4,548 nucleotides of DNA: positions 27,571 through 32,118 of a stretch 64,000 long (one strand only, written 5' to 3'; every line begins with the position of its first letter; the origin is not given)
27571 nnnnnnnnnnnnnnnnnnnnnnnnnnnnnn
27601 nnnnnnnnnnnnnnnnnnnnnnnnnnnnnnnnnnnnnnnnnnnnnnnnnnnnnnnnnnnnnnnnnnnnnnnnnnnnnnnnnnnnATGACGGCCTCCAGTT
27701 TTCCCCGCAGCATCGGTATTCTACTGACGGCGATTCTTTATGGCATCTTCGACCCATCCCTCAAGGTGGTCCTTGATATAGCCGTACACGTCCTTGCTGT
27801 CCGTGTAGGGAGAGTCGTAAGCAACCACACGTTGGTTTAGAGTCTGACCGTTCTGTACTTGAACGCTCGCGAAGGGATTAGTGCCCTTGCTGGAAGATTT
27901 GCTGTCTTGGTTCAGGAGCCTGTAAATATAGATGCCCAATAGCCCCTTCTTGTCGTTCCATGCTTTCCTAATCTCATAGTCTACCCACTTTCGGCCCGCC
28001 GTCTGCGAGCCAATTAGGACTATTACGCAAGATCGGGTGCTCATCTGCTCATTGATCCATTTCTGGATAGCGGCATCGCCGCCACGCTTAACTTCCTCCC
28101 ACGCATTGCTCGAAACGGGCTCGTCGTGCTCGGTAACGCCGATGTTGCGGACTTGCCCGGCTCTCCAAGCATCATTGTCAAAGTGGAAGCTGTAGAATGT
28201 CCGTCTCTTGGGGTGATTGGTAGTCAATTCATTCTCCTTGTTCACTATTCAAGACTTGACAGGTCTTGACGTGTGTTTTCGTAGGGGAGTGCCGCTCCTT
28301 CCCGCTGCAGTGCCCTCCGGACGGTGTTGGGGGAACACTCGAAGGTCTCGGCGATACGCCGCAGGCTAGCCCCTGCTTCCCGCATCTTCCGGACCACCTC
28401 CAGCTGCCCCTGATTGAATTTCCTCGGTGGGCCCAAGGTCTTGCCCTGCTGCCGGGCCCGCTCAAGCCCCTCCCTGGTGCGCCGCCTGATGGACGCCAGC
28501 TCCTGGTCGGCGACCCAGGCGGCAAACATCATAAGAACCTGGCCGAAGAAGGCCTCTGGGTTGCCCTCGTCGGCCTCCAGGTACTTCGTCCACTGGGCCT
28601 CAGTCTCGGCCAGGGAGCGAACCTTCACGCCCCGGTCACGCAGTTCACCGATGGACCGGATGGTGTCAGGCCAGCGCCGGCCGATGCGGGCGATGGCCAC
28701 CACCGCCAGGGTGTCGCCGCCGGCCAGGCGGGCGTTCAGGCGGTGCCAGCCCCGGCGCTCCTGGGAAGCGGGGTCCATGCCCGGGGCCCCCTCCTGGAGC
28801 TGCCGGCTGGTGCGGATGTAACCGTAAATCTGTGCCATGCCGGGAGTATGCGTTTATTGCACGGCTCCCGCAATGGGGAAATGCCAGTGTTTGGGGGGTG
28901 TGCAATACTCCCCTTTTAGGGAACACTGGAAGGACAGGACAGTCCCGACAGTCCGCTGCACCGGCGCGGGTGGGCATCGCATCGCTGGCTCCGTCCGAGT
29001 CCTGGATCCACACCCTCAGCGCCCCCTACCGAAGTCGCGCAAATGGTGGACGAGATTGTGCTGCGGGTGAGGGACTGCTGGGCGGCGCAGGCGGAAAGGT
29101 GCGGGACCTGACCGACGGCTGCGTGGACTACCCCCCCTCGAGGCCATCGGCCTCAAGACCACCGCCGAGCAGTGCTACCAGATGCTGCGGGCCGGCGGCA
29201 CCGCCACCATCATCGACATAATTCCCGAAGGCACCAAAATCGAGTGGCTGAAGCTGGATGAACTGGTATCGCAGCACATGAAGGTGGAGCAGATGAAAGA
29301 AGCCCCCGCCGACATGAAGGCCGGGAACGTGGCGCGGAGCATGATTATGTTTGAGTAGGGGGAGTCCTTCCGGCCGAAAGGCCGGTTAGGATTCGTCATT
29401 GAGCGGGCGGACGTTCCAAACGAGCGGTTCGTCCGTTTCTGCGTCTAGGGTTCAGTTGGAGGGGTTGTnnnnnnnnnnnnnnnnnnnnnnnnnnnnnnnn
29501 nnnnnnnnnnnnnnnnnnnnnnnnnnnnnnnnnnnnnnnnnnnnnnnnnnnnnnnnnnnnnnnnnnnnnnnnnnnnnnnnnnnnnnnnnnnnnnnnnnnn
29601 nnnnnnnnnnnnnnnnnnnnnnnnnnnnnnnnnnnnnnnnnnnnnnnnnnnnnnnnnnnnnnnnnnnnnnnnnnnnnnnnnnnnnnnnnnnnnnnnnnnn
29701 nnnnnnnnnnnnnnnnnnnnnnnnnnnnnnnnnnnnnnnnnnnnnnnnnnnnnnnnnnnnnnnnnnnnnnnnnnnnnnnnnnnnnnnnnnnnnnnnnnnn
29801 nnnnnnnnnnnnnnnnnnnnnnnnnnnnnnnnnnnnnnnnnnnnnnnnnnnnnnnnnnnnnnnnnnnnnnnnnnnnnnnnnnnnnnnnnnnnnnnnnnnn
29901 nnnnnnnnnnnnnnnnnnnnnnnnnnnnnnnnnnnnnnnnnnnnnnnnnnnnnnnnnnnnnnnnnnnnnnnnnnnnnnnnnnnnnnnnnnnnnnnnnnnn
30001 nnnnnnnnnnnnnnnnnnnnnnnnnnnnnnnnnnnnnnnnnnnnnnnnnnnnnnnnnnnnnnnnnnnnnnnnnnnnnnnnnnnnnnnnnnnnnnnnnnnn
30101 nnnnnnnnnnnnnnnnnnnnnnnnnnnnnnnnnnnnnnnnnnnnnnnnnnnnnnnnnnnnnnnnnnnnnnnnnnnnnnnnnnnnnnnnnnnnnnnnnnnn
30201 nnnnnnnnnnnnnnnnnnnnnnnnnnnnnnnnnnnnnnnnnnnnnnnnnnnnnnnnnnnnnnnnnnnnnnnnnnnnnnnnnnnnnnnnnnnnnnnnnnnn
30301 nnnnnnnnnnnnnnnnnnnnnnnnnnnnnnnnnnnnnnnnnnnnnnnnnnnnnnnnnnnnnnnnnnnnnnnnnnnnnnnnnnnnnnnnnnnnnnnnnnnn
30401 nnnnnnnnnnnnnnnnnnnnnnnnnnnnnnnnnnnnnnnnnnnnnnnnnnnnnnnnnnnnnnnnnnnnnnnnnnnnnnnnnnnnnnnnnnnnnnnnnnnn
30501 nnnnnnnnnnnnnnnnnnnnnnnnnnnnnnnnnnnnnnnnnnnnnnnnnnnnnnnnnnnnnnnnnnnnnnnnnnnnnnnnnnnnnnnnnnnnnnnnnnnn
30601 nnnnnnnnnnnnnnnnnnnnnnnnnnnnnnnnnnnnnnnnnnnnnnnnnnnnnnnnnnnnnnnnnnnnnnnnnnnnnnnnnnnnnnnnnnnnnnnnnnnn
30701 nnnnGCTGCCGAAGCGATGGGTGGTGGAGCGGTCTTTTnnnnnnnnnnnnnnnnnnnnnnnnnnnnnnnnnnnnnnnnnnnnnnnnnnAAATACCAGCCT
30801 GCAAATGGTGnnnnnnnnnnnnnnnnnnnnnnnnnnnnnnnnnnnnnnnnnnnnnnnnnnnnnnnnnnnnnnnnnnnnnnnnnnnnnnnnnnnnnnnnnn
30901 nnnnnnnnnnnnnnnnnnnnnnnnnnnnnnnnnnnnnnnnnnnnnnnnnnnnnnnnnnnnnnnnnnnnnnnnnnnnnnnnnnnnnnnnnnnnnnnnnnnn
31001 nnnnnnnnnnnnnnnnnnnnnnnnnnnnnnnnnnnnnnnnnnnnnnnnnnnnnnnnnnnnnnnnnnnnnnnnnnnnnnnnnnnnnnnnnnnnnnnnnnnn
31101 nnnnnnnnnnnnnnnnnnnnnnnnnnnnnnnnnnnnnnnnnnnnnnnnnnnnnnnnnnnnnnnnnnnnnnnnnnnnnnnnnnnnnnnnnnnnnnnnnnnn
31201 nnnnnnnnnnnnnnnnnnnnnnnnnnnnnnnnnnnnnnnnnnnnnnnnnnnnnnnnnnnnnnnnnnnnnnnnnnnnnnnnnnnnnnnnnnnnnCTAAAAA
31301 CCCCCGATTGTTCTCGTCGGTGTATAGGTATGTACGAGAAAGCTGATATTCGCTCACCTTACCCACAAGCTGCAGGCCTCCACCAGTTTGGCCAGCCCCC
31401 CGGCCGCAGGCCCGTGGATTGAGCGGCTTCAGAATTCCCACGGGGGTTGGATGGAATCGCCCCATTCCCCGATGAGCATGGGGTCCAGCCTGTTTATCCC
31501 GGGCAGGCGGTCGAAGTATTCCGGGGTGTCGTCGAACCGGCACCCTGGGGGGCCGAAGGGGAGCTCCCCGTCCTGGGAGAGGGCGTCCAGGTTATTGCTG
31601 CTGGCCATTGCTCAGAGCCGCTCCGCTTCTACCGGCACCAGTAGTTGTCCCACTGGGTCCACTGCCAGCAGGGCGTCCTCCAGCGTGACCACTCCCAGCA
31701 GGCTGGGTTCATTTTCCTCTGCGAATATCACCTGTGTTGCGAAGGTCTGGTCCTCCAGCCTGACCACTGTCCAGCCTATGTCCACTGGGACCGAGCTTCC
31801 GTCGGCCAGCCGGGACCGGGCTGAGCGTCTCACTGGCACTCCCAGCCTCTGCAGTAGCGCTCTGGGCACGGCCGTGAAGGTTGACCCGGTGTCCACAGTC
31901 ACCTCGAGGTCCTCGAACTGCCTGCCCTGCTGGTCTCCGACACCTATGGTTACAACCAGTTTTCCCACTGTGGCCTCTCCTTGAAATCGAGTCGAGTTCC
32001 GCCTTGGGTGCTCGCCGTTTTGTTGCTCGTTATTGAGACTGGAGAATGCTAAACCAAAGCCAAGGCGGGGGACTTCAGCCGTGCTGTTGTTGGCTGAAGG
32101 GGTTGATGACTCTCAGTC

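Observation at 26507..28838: ThsB-type TIR gene without any canonical ThsA: candidate non-canonical Thoeris-like operon (recombinase, ThsB, unknown-domain/Cap12-PycTIR-like TIR, 3-TM protein)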

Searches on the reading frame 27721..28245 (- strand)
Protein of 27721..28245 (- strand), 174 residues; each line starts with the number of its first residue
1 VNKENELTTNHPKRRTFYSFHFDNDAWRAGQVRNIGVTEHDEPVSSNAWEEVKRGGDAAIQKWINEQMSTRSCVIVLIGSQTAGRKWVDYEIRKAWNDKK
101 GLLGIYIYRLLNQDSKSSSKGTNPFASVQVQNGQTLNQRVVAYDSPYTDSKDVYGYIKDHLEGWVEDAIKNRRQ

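Call 3: search_protein_families(library=pfam, proteins=[window:27721-28245:-], max_evalue=0.1)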
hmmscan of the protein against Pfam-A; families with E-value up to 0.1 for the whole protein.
window:27721-28245:- (174 aa): 3 families
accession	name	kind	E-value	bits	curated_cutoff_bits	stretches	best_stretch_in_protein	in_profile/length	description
PF08937.16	ThsB_TIR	-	6.7e-25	87.8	21.2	1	17-107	1-95/100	Thoeris protein ThsB, TIR-like domain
PF13676.11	TIR_2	-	0.0025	18.7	28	1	54-104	35-88/122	TIR domain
PF04248.19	NTP_transf_9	-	0.05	13.9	22.1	1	113-157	45-88/93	Domain of unknown function (DUF427)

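Call 4: search_protein_families(library=padloc, proteins=[window:27721-28245:-], max_evalue=0.1)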
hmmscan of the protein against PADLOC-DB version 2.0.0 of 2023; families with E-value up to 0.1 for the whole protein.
window:27721-28245:- (174 aa): 6 families
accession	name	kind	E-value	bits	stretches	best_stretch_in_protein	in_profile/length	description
PDLC00433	ThsB1|ThsB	-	6.5e-71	235.6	1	13-173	2-162/164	TIR-like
PDLC04688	PDC-M50B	-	6.8e-59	196.7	1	13-172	2-159/162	-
PDLC00431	ThsB1|ThsB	-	7.9e-54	180.4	1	13-173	2-161/162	TIR-like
PDLC00418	ThsB1|ThsB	-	8.8e-06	23.6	1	36-107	30-100/155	TIR-like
PDLC00421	ThsB1|ThsB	-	0.015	13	1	58-113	61-116/180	TIR-like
PDLC00429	ThsB1|ThsB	-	0.026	12.6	1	57-99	51-94/167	TIR-like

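Call 5: search_protein_families(library=ncbifam, proteins=[window:27721-28245:-], max_evalue=0.01)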
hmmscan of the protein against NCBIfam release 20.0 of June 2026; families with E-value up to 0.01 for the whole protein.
window:27721-28245:- (174 aa): 0 families

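Call 43: search_dna_similar(query=window:27721-28245:-, collection=plasmids, mode=protein, max_rows=30)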
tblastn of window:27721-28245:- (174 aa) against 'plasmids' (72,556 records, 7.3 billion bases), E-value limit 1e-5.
Records with a match: 96; places in all: 107; records where one place covers at least 80% of the query: 52.
Best place of each record, by identity: <60% 96.
By first word of the organism name: Bacillus 20; Zymomonas 8; Sinorhizobium 6; Sphingobium 5; Klebsiella 4; Rhizobium 3; Lactiplantibacillus 3; Sulfitobacter 3; Phocaeicola 2; Sphingomonas 2; and 33 more.
By predicted mobility (MOB-suite, as given by PLSDB): non-mobilizable 50; conjugative 30; mobilizable 16.
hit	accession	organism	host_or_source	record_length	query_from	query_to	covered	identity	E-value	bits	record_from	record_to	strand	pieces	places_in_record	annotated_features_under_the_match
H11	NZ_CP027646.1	Ligilactobacillus salivarius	hen,single cell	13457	13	173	93%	53.7%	2e-49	177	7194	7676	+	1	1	TIR domain-containing protein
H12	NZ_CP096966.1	Phocaeicola vulgatus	whole organism,human feces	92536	13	174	93%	53.1%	3e-52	185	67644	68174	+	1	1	TIR domain-containing protein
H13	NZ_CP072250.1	Phocaeicola dorei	Homo sapiens,cultured bacterial ...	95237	13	174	93%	53.1%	3e-52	185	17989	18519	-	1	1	TIR domain-containing protein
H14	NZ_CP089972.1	Cereibacter azotoformans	Owen's River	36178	14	172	91%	51.3%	2e-46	168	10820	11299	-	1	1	TIR domain-containing protein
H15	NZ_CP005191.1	Sphingobium sp. MI1205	-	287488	14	172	91%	50.0%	5e-43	159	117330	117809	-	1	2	TIR domain-containing protein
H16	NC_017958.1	Tistrella mobilis KA081020-065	-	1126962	14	172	91%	49.1%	4e-49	176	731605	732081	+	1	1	record has no annotation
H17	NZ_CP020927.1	Sphingobium yanoikuyae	soil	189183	14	172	91%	48.8%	9e-42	155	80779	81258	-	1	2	TIR domain-containing protein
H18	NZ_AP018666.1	Sphingobium amiense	-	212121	14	172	91%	48.8%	9e-42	155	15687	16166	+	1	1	TIR domain-containing protein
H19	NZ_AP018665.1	Sphingobium amiense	-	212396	14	172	91%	48.8%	9e-42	155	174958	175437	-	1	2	TIR domain-containing protein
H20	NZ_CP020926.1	Sphingobium yanoikuyae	soil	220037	14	172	91%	48.8%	9e-42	155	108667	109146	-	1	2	TIR domain-containing protein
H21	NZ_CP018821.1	Sphingomonas koreensis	-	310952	14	172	91%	48.8%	9e-42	155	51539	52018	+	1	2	TIR domain-containing protein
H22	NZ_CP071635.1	Rhizobium sp. NZLR1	lentil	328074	14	172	91%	47.8%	1e-42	157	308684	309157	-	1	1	TIR domain-containing protein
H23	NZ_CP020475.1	Roseovarius mucosus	Skeletonema marinoi strain RO5AC,Cell ...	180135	14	172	91%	47.5%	2e-40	151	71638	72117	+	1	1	TIR domain-containing protein | hypothetical protein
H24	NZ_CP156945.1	Enterobacter hormaechei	Homo sapiens,Tissue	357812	9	172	94%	45.1%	6e-41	152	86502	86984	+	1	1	TIR domain-containing protein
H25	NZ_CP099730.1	Pantoea agglomerans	cell culture,Rotten Potato Tubers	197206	9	172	94%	45.1%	2e-40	151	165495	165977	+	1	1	TIR domain-containing protein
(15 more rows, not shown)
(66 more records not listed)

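Call 44: get_annotated_region(hit=H12, flank=2500)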
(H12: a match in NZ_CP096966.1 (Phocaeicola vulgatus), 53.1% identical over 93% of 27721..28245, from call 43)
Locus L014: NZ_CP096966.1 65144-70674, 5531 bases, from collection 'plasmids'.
description: Phocaeicola vulgatus strain CL10T00C06 plasmid pPvulCL10_1, complete sequence
organism: Phocaeicola vulgatus (NCBI taxid 821)
taxonomy: Bacteria; Bacteroidota; Bacteroidia; Bacteroidales; Bacteroidaceae; Phocaeicola; Phocaeicola vulgatus
host: -; source: whole organism,human feces; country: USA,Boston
typing (MOB-suite, as given by PLSDB): non-mobilizable
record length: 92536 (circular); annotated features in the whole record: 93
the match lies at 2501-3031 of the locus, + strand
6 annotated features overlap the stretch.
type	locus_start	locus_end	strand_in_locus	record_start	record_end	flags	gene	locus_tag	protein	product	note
CDS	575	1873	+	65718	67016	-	-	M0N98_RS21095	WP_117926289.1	ATP-binding protein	-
CDS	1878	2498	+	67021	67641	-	-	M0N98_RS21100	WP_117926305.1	RloB family protein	-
CDS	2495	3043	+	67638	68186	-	-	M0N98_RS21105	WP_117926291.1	TIR domain-containing protein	-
CDS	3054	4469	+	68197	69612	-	-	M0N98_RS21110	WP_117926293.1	SIR2 family protein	-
CDS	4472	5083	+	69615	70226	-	-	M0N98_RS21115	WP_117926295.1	TIR domain-containing protein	-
CDS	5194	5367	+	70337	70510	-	-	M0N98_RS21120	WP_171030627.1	hypothetical protein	-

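Call 45: get_annotated_region(hit=H14, flank=2500)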
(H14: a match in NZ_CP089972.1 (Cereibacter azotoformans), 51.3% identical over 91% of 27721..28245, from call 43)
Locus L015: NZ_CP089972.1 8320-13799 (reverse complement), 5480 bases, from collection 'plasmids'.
description: Cereibacter azotoformans strain ORIO plasmid pORIO6, complete sequence
organism: Cereibacter azotoformans (NCBI taxid 43057)
taxonomy: Bacteria; Pseudomonadota; Alphaproteobacteria; Rhodobacterales; Paracoccaceae; Cereibacter; Cereibacter azotoformans
host: -; source: Owen's River; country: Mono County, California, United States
typing (MOB-suite, as given by PLSDB): conjugative; relaxase MOBP; mating-pair formation MPF_T
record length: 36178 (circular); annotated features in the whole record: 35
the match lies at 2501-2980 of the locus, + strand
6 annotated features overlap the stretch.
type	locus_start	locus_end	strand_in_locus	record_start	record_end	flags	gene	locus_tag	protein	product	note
CDS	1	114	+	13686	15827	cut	-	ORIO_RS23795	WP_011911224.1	type IV secretory system conjugative DNA transfer family protein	-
CDS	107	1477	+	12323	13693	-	-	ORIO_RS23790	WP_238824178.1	LPD7 domain-containing protein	-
CDS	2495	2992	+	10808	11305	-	-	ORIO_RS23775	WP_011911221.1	TIR domain-containing protein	-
CDS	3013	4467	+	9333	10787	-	-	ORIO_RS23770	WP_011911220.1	SIR2 family protein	-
CDS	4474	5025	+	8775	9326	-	-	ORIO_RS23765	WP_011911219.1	toll/interleukin-1 receptor domain-containing protein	GO:0007165 - signal transduction [Evidence IEA]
CDS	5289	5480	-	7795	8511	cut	-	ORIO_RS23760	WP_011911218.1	hypothetical protein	-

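Call 46: get_annotated_region(hit=H11, flank=2500)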
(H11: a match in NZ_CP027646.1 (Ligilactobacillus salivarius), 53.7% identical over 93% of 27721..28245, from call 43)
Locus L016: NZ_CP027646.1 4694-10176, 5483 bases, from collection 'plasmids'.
description: Ligilactobacillus salivarius strain IBB3154 plasmid pIBB3154_2, complete sequence
organism: Ligilactobacillus salivarius (NCBI taxid 1624)
taxonomy: Bacteria; Bacillota; Bacilli; Lactobacillales; Lactobacillaceae; Ligilactobacillus; Ligilactobacillus salivarius
host: -; source: hen,single cell; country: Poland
typing (MOB-suite, as given by PLSDB): non-mobilizable; replicon rep_cluster_530
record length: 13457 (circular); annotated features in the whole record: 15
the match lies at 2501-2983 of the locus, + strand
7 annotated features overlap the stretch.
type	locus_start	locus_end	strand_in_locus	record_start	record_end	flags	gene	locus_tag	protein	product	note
CDS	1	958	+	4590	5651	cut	-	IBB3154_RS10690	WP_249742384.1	replication initiation factor domain-containing protein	GO:0006270 - DNA replication initiation [Evidence IEA]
CDS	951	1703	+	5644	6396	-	-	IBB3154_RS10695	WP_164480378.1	LysM peptidoglycan-binding domain-containing protein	-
CDS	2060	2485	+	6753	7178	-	-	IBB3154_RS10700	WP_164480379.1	hypothetical protein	-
CDS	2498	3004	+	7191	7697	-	-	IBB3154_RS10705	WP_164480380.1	TIR domain-containing protein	-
CDS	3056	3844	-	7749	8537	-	-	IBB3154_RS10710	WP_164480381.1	hypothetical protein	-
CDS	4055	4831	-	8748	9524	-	-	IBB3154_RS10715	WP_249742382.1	SinI family restriction endonuclease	GO:0009307 - DNA restriction-modification system [Evidence IEA]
CDS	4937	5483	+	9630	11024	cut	dcm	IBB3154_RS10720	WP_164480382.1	DNA (cytosine-5-)-methyltransferase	GO:0006304 - DNA modification [Evidence IEA]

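Call 47: search_protein_families(library=pfam, proteins=[L016:2060-2485:+], max_evalue=10)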
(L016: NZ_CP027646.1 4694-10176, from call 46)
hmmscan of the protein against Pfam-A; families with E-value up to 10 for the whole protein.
L016:2060-2485:+ (141 aa): 3 families
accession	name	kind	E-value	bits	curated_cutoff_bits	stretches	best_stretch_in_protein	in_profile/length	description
PF16933.10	PelG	-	0.01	15.2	29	1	36-88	110-162/452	Putative exopolysaccharide Exporter (EPS-E)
PF11028.14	TMEM260-like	-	0.079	13.2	24.2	1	48-79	104-135/179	Protein O-mannosyl-transferase TMEM260-like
PF05814.16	Ac76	-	0.15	12.5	22.5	1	47-95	14-62/83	Orf76 (Ac76)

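Call 60: search_protein_families(library=padloc, proteins=[L016:2060-2485:+], max_evalue=0.01)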
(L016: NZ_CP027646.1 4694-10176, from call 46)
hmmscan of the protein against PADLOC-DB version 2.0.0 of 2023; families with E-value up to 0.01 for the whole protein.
L016:2060-2485:+ (141 aa): 4 families
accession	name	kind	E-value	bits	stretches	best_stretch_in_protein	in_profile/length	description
PDLC04685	PDC-M50A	-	1.4e-48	162.4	1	10-141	3-130/130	-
PDLC04686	PDC-M50A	-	1.3e-32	110.8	1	9-139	1-131/134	-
PDLC04687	PDC-M50A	-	1e-16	59.2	1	14-136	14-130/144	-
PDLC04684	PDC-M50A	-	1.2e-10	40.1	1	16-96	18-91/159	-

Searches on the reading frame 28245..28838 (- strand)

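Call 3: search_protein_families(library=pfam, proteins=[window:28245-28838:-], max_evalue=0.1)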
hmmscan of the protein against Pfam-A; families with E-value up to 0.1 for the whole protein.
window:28245-28838:- (197 aa): 14 families
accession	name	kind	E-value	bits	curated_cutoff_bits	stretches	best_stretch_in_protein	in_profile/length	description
PF00239.26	Resolvase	-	1.8e-14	54.5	23.3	1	24-133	45-144/145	Resolvase, N terminal domain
PF02796.21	HTH_7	-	2e-06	28.3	23.8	1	138-177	3-42/45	Helix-turn-helix domain of resolvase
PF13936.12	HTH_38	-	1.2e-05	25.4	27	1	150-179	14-43/44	Helix-turn-helix domain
PF13384.12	HTH_23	-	1.4e-05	25.1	24.6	1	146-179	8-40/50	Homeodomain-like domain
PF08281.18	Sigma70_r4_2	-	0.0018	18.3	25.7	1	150-179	20-49/54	Sigma-70, region 4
PF13518.12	HTH_28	-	0.0036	17.8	25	1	146-180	3-36/52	Helix-turn-helix domain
PF13551.12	HTH_29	-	0.0049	17.4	28.1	1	146-183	2-42/64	Winged helix-turn helix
PF00392.27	GntR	-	0.0073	16.4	27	1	156-179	21-47/64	Bacterial regulatory proteins, gntR family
PF15978.11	TnsD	-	0.0082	15.6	32.4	1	149-192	191-235/355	Tn7-like transposition protein D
PF13730.12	HTH_36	-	0.013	15.7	25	1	157-178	26-47/55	Helix-turn-helix domain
PF13542.12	HTH_Tnp_ISL3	-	0.016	15.1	27.4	1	149-179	21-49/51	Helix-turn-helix domain of transposase family ISL3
PF08279.18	HTH_11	-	0.02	15.2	25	1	147-178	7-37/55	HTH domain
PF08220.18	HTH_DeoR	-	0.044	14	21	0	157-178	15-36/57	DeoR-like helix-turn-helix domain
PF13556.12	HTH_30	-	0.06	13.6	27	0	146-179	2-35/59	PucR C-terminal helix-turn-helix domain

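Call 4: search_protein_families(library=padloc, proteins=[window:28245-28838:-], max_evalue=0.1)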
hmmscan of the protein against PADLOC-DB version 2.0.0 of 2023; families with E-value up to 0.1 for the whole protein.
window:28245-28838:- (197 aa): 3 families
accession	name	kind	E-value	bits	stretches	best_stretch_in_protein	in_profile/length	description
PDLC01084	C3a178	-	0.0013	17.2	1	118-157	49-88/90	putative invertase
PDLC04133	mad1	-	0.0073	14.6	0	157-179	6-28/60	mads_1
PDLC01848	CARF3--CARF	-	0.017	12.8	1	140-178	134-171/197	-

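Call 5: search_protein_families(library=ncbifam, proteins=[window:28245-28838:-], max_evalue=0.01)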
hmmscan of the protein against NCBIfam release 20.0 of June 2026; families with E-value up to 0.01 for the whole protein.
window:28245-28838:- (197 aa): 5 families
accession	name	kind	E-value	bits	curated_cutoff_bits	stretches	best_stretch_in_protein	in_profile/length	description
NF009949.0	PRK13413.1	equivalog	5.6e-07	29.4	272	1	26-181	47-197/203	master DNA invertase Mpi family serine-type recombinase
NF033546.1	transpos_IS21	equivalog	0.00024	20.7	160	1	150-187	2-39/294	IS21 family transposase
NF040595.1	HTH_Cbp1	equivalog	0.0011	18.8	140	1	147-184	6-43/135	CRISPR DNA repeat-binding protein Cbp1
NF049968.1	QhpR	equivalog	0.0046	16.1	250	1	103-182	148-228/284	AraC-like transcriptional regulator QhpR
TIGR02937.1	sigma70-ECF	superfamily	0.005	16.5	42.9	0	142-179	119-156/165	sigma-70 family RNA polymerase sigma factor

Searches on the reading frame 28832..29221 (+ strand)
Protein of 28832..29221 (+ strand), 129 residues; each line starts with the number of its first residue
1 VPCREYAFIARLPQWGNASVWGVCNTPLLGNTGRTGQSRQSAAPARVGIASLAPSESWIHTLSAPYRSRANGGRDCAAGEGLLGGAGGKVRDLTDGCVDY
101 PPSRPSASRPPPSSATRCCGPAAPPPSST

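Call 87: search_protein_families(library=pfam, proteins=[window:28832-29221:+], max_evalue=10)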
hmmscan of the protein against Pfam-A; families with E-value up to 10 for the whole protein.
window:28832-29221:+ (129 aa): 1 family
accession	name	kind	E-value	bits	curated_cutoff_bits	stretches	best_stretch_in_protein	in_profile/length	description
PF00459.30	Inositol_P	-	0.0069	16.3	27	1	74-109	219-254/271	Inositol monophosphatase family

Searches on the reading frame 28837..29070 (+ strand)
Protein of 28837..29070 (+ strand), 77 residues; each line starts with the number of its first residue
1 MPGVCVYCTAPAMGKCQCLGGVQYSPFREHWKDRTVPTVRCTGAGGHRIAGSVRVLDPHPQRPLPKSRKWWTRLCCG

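Call 87: search_protein_families(library=pfam, proteins=[window:28837-29070:+], max_evalue=10)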
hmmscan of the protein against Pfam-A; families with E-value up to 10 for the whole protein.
window:28837-29070:+ (77 aa): 1 family
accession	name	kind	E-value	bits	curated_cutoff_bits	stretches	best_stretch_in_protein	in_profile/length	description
PF06999.17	Suc_Fer-like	-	0.027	15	34.9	1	15-73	110-165/191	Sucrase/ferredoxin-like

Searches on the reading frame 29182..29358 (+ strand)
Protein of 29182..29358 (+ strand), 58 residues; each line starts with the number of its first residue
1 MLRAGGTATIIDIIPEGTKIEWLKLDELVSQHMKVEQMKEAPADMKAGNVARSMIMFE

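Call 81: search_protein_families(library=pfam, proteins=[window:29182-29358:+], max_evalue=1)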
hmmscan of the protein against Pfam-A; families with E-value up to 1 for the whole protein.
window:29182-29358:+ (58 aa): 1 family
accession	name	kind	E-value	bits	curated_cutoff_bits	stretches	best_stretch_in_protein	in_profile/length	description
PF20812.2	PM2_P3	-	0.022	15.2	27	1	25-54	17-46/61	Bacteriophage PM2, Viral membrane protein P3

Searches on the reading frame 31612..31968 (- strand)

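Call 102: search_protein_families(library=pfam, proteins=[window:31612-31968:-], max_evalue=0.001)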
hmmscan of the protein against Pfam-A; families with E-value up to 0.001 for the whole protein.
window:31612-31968:- (118 aa): 2 families
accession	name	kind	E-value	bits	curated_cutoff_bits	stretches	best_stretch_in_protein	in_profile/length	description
PF13650.11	Asp_protease_2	-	3.1e-07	31.5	24.3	1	20-92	9-87/90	Aspartyl protease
PF13975.11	gag-asp_proteas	-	4.5e-07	30.8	28.2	1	21-96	10-90/92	gag-polyprotein putative aspartyl protease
